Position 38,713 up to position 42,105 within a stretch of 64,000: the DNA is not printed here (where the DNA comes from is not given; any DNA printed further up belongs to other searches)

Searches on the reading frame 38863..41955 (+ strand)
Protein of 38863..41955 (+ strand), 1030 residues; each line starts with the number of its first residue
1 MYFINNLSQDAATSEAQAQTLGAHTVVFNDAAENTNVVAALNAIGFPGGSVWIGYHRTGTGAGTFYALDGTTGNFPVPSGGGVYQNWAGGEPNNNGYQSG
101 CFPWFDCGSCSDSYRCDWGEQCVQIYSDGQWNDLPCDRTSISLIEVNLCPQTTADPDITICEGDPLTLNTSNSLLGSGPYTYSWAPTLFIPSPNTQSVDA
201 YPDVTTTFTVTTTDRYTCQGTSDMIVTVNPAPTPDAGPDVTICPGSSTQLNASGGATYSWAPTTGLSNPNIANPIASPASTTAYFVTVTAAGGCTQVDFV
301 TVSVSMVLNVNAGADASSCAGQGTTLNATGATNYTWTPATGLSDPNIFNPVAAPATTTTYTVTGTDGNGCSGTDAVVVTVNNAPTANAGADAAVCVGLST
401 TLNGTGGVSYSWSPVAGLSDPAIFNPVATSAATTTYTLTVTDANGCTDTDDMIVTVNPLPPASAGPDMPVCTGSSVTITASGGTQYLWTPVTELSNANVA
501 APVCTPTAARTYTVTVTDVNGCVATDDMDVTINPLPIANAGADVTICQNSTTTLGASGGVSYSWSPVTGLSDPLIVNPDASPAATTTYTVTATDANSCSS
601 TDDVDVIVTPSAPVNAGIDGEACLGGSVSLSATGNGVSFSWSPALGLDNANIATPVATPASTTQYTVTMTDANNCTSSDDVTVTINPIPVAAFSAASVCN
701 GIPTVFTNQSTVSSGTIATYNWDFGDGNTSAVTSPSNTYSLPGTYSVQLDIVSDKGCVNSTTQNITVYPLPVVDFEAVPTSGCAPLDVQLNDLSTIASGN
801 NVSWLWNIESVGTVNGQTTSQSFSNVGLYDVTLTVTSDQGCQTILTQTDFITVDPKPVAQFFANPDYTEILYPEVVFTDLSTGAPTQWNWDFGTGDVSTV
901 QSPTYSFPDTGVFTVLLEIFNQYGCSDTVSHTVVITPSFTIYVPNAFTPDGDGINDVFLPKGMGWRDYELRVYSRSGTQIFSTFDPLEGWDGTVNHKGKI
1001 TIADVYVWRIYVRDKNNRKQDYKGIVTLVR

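Call 85: search_protein_families(library=pfam, proteins=[window:38863-41955:+], max_evalue=0.00001)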
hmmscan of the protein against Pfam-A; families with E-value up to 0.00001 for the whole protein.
window:38863-41955:+ (1030 aa): 6 families
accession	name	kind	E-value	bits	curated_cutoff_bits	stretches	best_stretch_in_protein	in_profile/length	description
PF18911.6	PKD_4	-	2.9e-40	136.6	27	3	687-767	2-85/85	PKD domain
PF00801.26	PKD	-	1.9e-22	79.5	23.5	2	700-763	13-77/80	PKD domain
PF22352.2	K319L-like_PKD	-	3.4e-19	69.1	27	0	388-456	1-84/84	K319L-like, PKD domain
PF19081.6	Ig_7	-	1.4e-18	67.4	27.3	1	610-687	1-84/84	Ig-like domain CHU_C associated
PF13585.12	CHU_C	-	9.3e-12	45.4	27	1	942-1028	2-86/86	CHU_C Type IX secretion signal domain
PF00059.27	Lectin_C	-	2.8e-07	31.7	22.6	0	19-108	13-90/107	Lectin C-type domain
